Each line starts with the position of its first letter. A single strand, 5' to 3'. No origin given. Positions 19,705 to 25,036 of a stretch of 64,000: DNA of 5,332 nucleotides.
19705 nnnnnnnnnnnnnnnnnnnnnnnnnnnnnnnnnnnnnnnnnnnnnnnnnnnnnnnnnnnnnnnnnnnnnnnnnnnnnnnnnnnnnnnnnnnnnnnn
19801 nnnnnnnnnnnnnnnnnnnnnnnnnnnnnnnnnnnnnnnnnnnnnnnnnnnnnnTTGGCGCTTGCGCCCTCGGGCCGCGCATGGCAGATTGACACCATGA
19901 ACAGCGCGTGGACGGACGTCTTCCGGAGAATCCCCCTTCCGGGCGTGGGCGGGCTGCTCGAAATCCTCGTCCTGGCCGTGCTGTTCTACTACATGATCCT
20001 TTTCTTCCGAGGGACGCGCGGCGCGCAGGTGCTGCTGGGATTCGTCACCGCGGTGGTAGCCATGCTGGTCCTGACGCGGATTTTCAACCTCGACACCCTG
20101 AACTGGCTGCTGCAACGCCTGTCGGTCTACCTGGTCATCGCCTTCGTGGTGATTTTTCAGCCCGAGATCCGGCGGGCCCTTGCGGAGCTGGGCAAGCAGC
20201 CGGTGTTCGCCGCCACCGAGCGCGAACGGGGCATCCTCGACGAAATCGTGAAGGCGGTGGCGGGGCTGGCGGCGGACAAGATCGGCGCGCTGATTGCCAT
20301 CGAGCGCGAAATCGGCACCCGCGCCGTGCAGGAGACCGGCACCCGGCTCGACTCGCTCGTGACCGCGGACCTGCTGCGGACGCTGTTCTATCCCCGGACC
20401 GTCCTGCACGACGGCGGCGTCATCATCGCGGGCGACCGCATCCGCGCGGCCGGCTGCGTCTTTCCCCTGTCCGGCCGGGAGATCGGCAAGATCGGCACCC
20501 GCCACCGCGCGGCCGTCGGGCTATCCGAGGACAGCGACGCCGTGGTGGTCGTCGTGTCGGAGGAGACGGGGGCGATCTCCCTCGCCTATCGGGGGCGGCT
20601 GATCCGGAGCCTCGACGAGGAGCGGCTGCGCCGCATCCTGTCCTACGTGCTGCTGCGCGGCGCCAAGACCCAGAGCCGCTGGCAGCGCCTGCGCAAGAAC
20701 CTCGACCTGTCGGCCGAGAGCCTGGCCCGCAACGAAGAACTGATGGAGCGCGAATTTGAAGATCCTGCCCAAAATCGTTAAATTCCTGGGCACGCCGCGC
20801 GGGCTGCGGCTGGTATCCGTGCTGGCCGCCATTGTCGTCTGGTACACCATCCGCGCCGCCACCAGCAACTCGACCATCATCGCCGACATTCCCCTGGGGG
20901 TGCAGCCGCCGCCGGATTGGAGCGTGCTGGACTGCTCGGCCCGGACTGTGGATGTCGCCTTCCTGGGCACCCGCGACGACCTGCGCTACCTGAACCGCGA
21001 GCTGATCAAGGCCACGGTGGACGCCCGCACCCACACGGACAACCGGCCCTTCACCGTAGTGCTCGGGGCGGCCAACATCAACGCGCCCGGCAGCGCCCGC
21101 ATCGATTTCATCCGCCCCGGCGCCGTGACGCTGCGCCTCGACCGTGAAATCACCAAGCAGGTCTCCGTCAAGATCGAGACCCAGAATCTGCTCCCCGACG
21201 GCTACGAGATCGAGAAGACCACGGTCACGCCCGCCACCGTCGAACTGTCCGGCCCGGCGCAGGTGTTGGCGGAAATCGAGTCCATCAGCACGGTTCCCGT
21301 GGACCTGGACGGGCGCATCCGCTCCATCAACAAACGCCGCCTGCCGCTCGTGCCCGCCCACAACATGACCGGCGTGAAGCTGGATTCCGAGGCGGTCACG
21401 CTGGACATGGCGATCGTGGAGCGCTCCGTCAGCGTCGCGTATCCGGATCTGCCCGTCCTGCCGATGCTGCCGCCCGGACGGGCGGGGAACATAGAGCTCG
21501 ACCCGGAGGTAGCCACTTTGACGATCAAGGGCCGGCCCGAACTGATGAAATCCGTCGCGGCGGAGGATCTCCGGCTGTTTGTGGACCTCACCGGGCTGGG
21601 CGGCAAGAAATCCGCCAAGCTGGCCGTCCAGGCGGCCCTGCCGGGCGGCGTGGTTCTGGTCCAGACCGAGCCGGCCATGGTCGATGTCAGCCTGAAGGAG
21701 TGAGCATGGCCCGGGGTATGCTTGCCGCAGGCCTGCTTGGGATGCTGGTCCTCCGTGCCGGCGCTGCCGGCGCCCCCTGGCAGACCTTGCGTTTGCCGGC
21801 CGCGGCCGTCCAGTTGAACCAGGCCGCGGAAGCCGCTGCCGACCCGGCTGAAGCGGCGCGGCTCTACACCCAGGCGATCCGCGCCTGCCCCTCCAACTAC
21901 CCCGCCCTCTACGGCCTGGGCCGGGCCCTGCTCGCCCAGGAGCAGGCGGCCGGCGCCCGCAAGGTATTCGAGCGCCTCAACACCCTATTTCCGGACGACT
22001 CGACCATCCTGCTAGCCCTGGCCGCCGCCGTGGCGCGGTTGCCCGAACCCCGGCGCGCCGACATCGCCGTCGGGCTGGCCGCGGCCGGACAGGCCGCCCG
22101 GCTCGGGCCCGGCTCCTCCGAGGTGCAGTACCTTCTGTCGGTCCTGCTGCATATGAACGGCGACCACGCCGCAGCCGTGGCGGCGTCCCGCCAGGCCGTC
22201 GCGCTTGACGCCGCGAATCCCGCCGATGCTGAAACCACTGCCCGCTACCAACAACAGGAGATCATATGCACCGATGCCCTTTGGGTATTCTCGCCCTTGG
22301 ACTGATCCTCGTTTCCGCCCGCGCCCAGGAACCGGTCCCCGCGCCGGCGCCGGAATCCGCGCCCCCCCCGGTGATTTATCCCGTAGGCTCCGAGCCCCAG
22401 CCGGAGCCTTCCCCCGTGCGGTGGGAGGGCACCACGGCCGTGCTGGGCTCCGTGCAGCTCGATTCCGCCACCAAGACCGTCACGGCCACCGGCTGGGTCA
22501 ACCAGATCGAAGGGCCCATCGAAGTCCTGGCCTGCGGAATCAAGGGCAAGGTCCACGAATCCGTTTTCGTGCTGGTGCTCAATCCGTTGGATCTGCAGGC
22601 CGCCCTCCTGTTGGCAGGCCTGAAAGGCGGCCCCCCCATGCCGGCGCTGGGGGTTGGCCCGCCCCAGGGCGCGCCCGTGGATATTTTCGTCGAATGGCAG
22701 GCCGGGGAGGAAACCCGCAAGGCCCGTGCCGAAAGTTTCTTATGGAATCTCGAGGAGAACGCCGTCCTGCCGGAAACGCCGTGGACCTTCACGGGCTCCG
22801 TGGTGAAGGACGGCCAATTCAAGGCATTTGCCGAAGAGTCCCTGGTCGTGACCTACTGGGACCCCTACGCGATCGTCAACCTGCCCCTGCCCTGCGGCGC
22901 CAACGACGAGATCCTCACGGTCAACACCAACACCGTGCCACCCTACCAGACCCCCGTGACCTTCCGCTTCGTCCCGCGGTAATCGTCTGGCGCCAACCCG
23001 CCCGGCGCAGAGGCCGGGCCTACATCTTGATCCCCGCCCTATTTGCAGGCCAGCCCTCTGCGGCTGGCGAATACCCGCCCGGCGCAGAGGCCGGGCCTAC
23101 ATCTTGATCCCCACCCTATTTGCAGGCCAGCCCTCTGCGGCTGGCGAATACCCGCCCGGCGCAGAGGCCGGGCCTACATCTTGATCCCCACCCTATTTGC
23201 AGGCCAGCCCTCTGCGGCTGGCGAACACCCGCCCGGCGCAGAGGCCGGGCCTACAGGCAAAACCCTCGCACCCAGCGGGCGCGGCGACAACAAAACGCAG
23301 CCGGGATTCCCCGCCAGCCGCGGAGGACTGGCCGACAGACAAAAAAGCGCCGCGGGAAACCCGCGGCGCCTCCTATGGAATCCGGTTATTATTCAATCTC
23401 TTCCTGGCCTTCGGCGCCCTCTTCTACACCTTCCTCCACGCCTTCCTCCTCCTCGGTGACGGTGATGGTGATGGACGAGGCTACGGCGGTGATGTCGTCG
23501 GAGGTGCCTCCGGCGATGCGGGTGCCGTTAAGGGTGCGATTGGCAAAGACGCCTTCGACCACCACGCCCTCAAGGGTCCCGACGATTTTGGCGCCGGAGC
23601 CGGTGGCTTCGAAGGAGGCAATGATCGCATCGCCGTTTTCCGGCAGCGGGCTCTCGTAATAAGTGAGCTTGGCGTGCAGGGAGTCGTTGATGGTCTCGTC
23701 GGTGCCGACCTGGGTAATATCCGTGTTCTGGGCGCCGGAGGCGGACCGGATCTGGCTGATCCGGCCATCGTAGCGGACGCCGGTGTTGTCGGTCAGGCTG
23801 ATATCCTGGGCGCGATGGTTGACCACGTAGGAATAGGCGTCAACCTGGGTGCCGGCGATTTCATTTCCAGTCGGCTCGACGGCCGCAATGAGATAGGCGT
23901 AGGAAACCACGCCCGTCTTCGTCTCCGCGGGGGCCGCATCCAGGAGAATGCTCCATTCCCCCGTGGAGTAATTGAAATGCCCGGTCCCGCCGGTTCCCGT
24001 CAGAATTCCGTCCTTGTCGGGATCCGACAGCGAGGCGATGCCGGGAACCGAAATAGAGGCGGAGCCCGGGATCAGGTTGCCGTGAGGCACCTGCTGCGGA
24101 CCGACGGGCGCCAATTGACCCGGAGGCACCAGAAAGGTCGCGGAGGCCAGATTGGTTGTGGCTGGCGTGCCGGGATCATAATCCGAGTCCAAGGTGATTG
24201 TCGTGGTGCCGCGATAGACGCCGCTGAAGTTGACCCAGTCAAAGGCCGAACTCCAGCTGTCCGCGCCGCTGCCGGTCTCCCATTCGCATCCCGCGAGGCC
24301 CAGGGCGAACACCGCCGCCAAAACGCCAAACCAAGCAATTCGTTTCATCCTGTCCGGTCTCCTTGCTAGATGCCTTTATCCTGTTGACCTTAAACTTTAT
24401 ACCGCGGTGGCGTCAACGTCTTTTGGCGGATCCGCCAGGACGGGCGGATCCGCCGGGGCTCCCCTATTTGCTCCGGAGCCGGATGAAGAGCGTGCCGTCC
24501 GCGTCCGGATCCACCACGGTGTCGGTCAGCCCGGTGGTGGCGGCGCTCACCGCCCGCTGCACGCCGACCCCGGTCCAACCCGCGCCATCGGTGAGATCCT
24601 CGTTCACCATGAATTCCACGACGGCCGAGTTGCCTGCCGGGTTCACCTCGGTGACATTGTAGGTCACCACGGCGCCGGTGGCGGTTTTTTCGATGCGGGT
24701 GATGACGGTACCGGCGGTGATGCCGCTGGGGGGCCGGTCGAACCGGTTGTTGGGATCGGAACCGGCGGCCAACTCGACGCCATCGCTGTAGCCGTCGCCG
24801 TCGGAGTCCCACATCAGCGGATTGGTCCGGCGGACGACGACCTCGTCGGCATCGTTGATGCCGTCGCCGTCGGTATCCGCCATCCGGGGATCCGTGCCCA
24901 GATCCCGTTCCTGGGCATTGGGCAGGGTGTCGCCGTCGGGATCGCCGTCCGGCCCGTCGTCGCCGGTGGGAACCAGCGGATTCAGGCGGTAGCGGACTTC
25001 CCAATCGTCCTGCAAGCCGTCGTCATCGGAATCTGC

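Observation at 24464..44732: Two consecutive 'small secreted coiled-coil protein + giant secreted multidomain protein' cassettes in one apparent operon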

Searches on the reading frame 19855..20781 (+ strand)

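Call 16: search_protein_families(library=pfam, proteins=[window:19855-20781:+], max_evalue=0.001)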
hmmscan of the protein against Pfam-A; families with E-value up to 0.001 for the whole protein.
window:19855-20781:+ (308 aa): 2 families
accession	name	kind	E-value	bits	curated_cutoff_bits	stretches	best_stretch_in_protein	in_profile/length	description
PF02457.21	DAC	-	4.2e-37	126.8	27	1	133-248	2-118/119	DisA bacterial checkpoint controller nucleotide-binding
PF19293.4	CdaA_N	-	4.3e-07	30.4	23.8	1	34-105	10-81/81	CdaA N-terminal transmembrane domain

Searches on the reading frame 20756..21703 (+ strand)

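Call 16: search_protein_families(library=pfam, proteins=[window:20756-21703:+], max_evalue=0.001)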
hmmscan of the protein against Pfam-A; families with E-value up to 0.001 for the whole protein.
window:20756-21703:+ (315 aa): 1 family
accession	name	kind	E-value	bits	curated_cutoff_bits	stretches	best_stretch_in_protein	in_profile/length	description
PF07949.17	YbbR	-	6.6e-20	71.7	22.3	2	136-191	1-57/81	YbbR-like protein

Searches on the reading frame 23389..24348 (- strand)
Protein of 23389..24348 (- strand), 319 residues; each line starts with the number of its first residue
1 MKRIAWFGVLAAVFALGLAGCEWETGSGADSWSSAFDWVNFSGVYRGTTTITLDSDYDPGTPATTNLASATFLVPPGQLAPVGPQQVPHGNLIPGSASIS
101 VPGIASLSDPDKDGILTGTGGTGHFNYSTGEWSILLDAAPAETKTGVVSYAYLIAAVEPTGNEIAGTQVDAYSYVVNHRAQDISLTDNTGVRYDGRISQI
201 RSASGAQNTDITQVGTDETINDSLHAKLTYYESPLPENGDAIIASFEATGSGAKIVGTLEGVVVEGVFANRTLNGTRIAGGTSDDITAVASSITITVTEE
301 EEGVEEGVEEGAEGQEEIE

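Call 16: search_protein_families(library=pfam, proteins=[window:23389-24348:-], max_evalue=0.001)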
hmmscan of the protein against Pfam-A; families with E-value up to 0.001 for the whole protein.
window:23389-24348:- (319 aa): 0 families

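Call 52: search_protein_families(library=ncbifam, proteins=[window:23392-24348:-], max_evalue=0.1)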
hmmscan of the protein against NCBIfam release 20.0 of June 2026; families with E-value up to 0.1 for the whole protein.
window:23392-24348:- (319 aa): 0 families

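Call 53: search_protein_families(library=pfam, proteins=[window:23392-24348:-], max_evalue=10)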
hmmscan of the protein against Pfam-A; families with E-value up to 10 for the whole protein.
window:23392-24348:- (319 aa): 1 family
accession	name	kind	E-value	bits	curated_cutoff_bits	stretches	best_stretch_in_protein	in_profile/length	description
PF22629.2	ACT_AHAS_ss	-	0.25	12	27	1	264-305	15-53/67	AHAS small subunit-like ACT domain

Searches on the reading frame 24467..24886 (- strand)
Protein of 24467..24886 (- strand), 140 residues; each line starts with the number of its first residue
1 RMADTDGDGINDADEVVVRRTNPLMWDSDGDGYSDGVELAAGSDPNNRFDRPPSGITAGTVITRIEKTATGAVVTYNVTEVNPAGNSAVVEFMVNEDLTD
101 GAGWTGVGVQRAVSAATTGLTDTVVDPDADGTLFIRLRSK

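Call 53: search_protein_families(library=pfam, proteins=[window:24467-24886:-], max_evalue=10)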
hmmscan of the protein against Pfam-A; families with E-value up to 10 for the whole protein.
window:24467-24886:- (140 aa): 5 families
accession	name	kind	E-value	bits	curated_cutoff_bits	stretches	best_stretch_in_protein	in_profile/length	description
PF18884.5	TSP3_bac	-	1.1e-16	60.8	25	2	27-47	1-21/22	Bacterial TSP3 repeat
PF00036.39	EF-hand_1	-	0.18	11.9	25.4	0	1-9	7-15/29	EF hand domain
PF20615.3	DUF6802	-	0.27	11.7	27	1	3-39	34-70/102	Family of unknown function (DUF6802)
PF24784.1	Temptin_C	-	0.3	12.1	27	1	26-40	61-75/98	Temptin C-terminal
PF03495.19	Binary_toxB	-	0.72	10.5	25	1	21-39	42-60/78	Clostridial binary toxin B/anthrax toxin PA Ca-binding domain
